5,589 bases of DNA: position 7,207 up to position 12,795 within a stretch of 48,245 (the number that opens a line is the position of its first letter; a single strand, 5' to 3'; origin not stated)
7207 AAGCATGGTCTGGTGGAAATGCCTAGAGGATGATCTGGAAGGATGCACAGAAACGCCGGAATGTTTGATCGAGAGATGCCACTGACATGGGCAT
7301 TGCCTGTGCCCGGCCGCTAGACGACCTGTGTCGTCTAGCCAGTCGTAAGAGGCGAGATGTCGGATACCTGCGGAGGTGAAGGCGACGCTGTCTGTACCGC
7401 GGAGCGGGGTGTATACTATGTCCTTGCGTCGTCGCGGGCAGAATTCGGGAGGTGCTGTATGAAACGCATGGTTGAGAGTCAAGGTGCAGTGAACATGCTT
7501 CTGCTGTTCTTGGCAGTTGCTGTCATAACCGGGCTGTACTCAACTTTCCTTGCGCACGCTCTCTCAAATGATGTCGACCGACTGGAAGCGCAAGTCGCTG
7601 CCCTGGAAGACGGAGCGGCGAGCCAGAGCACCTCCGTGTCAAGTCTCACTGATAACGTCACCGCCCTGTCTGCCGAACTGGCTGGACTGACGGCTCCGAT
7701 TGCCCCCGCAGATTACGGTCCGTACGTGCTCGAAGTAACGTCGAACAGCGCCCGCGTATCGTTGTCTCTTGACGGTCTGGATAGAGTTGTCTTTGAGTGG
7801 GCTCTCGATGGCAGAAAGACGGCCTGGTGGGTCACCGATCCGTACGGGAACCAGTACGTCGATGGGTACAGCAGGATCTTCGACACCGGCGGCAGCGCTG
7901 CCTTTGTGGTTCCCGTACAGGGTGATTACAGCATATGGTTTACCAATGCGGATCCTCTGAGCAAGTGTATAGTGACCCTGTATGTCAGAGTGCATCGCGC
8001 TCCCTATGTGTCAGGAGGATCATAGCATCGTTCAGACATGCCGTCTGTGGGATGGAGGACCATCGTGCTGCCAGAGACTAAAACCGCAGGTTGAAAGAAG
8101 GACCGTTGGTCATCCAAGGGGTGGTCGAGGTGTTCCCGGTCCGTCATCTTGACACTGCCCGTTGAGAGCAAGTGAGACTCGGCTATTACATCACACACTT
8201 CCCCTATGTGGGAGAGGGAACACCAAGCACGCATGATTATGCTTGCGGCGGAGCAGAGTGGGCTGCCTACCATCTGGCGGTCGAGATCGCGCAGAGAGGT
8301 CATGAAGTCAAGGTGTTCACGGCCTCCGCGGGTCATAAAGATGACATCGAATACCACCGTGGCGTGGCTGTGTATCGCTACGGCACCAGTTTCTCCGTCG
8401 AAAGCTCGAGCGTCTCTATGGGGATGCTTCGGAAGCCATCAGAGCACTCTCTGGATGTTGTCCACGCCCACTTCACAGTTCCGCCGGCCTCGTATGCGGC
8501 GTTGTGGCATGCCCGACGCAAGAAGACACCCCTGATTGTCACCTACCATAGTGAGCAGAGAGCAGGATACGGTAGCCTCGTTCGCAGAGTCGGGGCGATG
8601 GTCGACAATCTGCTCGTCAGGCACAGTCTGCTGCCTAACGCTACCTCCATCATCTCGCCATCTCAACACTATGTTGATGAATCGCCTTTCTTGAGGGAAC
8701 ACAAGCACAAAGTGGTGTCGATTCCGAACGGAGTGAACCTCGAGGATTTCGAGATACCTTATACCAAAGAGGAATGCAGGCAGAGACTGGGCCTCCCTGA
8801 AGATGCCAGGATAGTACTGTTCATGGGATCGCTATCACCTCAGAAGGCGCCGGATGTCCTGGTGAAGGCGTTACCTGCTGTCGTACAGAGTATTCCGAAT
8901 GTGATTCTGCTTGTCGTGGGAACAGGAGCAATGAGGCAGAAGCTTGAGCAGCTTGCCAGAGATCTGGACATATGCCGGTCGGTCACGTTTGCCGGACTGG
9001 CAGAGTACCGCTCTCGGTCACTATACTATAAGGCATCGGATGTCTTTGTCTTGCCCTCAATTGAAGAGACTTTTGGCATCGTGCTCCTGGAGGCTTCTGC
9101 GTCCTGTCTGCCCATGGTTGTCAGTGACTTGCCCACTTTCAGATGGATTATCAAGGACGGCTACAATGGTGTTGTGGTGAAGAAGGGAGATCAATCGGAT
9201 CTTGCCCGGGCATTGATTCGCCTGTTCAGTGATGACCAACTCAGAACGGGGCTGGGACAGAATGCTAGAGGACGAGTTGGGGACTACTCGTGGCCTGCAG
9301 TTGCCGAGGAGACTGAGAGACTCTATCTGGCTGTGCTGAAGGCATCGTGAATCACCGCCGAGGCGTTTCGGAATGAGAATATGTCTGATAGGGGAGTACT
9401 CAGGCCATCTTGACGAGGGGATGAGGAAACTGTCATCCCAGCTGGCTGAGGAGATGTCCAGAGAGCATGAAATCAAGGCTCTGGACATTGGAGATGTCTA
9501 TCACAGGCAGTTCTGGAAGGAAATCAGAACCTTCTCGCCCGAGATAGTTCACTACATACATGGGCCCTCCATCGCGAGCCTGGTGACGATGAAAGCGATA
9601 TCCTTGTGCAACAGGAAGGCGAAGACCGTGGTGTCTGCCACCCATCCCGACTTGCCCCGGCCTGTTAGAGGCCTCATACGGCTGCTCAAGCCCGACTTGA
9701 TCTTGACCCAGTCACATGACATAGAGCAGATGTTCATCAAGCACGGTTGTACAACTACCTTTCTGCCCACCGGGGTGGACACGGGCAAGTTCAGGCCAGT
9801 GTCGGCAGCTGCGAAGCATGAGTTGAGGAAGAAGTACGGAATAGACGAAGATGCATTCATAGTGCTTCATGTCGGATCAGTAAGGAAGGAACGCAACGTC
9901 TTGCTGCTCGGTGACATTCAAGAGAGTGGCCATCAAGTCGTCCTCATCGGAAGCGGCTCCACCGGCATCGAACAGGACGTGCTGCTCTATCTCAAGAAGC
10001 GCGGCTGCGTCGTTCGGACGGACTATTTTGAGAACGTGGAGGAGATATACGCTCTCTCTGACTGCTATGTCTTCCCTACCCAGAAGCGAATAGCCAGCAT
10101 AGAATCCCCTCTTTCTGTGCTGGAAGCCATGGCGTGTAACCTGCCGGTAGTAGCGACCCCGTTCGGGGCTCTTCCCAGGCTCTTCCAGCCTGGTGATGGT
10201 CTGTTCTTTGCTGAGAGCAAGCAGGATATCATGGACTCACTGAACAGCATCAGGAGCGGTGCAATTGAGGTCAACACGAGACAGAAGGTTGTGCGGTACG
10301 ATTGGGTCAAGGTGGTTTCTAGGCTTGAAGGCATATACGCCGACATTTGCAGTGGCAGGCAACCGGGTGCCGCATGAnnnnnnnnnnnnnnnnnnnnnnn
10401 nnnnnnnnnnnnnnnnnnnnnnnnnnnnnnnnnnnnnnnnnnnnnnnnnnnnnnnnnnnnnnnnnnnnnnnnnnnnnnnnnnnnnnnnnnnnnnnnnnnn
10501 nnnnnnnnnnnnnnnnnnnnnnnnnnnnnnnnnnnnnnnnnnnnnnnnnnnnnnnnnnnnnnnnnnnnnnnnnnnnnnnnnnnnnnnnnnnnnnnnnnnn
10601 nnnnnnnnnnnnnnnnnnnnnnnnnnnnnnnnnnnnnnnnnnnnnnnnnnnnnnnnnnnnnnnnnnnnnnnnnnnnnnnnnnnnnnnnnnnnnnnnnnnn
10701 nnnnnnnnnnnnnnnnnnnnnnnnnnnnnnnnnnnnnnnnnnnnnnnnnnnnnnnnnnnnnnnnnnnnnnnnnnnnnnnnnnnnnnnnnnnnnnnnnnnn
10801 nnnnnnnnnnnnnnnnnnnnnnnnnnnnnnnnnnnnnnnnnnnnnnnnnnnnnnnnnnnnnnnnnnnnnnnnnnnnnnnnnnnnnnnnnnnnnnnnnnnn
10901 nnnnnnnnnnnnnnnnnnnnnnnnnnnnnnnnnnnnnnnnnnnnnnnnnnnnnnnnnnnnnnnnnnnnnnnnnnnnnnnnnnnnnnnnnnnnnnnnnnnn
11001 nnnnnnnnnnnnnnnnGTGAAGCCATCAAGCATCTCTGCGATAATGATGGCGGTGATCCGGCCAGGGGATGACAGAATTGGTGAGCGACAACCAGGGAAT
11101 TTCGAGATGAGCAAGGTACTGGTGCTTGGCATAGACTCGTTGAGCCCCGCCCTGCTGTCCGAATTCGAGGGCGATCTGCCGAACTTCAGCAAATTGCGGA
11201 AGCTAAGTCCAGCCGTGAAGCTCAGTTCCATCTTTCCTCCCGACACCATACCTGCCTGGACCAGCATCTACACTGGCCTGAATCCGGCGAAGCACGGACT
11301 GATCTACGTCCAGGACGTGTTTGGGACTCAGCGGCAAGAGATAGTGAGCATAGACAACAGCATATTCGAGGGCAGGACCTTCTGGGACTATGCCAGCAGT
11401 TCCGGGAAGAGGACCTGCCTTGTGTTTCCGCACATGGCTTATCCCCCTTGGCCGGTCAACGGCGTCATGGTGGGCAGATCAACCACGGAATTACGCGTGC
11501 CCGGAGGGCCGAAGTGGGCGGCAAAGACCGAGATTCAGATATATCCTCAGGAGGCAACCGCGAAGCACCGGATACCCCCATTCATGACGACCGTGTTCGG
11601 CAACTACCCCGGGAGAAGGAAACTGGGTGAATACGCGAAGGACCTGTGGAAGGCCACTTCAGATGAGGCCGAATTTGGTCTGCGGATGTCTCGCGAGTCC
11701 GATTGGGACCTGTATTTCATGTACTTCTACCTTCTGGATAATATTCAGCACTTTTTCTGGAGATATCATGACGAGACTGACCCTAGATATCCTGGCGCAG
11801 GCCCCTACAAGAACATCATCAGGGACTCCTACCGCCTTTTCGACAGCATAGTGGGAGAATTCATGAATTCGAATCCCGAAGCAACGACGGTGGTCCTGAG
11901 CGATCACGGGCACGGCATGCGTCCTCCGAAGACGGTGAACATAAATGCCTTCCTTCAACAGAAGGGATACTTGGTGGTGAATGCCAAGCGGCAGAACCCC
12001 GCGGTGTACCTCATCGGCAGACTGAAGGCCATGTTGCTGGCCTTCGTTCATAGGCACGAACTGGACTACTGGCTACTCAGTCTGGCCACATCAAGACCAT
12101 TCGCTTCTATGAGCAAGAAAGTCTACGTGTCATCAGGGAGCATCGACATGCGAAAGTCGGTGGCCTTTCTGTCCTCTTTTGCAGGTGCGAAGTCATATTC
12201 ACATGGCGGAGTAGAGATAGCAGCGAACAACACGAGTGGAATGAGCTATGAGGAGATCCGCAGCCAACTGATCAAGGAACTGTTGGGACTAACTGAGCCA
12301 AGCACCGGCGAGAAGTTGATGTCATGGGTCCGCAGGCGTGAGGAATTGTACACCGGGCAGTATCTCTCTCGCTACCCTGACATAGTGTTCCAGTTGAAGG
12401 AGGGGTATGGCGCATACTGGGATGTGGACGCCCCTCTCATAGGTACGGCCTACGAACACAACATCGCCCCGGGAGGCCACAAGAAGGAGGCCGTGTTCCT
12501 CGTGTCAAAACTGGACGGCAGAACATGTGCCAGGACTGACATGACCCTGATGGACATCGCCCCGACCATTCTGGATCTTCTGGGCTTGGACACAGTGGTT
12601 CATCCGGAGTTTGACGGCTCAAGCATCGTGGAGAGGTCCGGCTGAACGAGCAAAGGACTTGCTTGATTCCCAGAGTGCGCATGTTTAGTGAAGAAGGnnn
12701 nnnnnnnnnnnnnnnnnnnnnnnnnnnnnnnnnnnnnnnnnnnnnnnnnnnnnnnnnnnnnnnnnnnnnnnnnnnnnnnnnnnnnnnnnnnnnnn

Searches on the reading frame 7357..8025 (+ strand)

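Call 39: search_protein_families(library=pfam, proteins=[window:7357-8025:+], max_evalue=0.001)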
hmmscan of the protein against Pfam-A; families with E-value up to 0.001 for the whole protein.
window:7357-8025:+ (222 aa): 0 families

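Call 102: search_protein_families(library=pfam, proteins=[window:7357-8025:+], max_evalue=1)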
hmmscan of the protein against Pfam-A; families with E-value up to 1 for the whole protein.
window:7357-8025:+ (222 aa): 4 families
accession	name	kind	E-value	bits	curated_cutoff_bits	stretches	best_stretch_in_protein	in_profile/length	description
PF04728.18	LPP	-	0.066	14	29.1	0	68-88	4-24/53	Lipoprotein leucine-zipper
PF01105.29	EMP24_GP25L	-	0.097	13.1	25.9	1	156-214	40-99/182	emp24/gp25L/p24 family/GOLD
PF01248.31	Ribosomal_L7Ae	-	0.11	12.6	22.1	1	11-40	52-81/95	Ribosomal protein L7Ae/L30e/S12e/Gadd45 family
PF04977.20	DivIC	-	0.13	12.5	28.9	1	48-100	1-53/80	Septum formation initiator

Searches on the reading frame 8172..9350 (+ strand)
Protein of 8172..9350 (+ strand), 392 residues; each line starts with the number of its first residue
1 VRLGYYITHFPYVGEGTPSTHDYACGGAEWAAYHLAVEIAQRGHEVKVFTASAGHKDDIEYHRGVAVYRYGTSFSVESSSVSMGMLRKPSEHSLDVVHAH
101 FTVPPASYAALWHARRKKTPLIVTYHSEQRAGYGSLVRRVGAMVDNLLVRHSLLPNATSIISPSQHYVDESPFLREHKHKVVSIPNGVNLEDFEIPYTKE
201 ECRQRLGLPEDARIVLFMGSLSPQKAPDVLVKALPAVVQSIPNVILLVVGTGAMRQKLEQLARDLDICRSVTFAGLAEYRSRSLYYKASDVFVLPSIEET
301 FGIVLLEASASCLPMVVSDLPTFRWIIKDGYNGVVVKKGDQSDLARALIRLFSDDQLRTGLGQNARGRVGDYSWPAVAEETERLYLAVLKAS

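Call 39: search_protein_families(library=pfam, proteins=[window:8172-9350:+], max_evalue=0.001)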
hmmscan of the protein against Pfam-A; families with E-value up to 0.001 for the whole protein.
window:8172-9350:+ (392 aa): 6 families
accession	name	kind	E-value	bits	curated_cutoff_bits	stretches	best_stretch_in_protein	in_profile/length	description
PF00534.26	Glycos_transf_1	-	1.2e-40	139.3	26.4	1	199-367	2-171/172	Glycosyl transferases group 1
PF13692.12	Glyco_trans_1_4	-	8.4e-32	110.8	27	1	213-354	2-142/142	Glycosyl transferases group 1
PF13439.12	Glyco_transf_4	-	3.3e-21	76.5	28.5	1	26-191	2-169/170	Glycosyltransferase Family 4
PF13579.12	Glyco_trans_4_4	-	2.3e-18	67.5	29.7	1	26-187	1-158/158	Glycosyl transferase 4-like domain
PF20706.3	GT4-conflict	-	6.6e-07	29.1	26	1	32-319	18-312/385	Family 4 Glycosyltransferase in conflict systems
PF13477.12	Glyco_trans_4_2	-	4.2e-06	27.4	23.4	1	34-126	15-107/139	Glycosyl transferase 4-like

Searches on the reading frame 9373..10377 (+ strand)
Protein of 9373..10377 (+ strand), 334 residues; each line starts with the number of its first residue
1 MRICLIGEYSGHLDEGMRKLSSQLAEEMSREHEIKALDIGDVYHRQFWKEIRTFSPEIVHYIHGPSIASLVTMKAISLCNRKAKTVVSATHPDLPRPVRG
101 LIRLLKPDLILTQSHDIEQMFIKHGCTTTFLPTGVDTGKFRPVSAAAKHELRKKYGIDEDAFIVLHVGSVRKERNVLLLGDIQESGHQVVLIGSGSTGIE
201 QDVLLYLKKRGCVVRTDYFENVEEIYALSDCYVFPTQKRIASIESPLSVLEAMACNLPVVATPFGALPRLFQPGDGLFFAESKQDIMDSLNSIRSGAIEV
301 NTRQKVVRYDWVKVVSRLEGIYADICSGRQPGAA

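Call 39: search_protein_families(library=pfam, proteins=[window:9373-10377:+], max_evalue=0.001)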
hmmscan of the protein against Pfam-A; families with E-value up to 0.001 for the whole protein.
window:9373-10377:+ (334 aa): 4 families
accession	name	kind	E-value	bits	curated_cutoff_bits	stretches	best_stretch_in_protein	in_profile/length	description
PF13692.12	Glyco_trans_1_4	-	8.3e-15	55.7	27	1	164-289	4-135/142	Glycosyl transferases group 1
PF00534.26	Glycos_transf_1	-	3.2e-13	50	26.4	1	149-294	3-156/172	Glycosyl transferases group 1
PF13439.12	Glyco_transf_4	-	5.1e-06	27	28.5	0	43-137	60-168/170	Glycosyltransferase Family 4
PF13524.12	Glyco_trans_1_2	-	0.00023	21.6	25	1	248-292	66-110/144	Glycosyl transferase-like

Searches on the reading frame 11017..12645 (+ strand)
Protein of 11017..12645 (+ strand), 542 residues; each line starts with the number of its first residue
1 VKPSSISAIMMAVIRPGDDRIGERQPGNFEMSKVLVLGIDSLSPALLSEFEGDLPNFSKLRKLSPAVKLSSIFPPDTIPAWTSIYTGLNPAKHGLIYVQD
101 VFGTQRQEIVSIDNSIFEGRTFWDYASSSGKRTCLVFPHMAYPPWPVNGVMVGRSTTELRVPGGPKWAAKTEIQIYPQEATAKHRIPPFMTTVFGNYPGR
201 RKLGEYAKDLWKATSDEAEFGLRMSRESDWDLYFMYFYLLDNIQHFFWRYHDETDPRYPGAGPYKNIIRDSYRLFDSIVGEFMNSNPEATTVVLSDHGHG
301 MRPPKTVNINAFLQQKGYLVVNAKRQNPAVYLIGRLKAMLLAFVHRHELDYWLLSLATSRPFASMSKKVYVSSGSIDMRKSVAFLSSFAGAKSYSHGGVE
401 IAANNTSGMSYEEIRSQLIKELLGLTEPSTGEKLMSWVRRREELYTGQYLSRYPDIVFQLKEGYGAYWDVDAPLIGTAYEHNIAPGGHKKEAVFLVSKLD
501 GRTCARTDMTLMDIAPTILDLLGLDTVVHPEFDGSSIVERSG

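Call 39: search_protein_families(library=pfam, proteins=[window:11017-12645:+], max_evalue=0.001)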
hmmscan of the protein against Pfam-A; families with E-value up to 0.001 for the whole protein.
window:11017-12645:+ (542 aa): 1 family
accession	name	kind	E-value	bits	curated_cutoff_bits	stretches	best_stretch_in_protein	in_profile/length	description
PF01663.27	Phosphodiest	-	8.3e-34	118.1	23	1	34-464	1-321/342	Type I phosphodiesterase / nucleotide pyrophosphatase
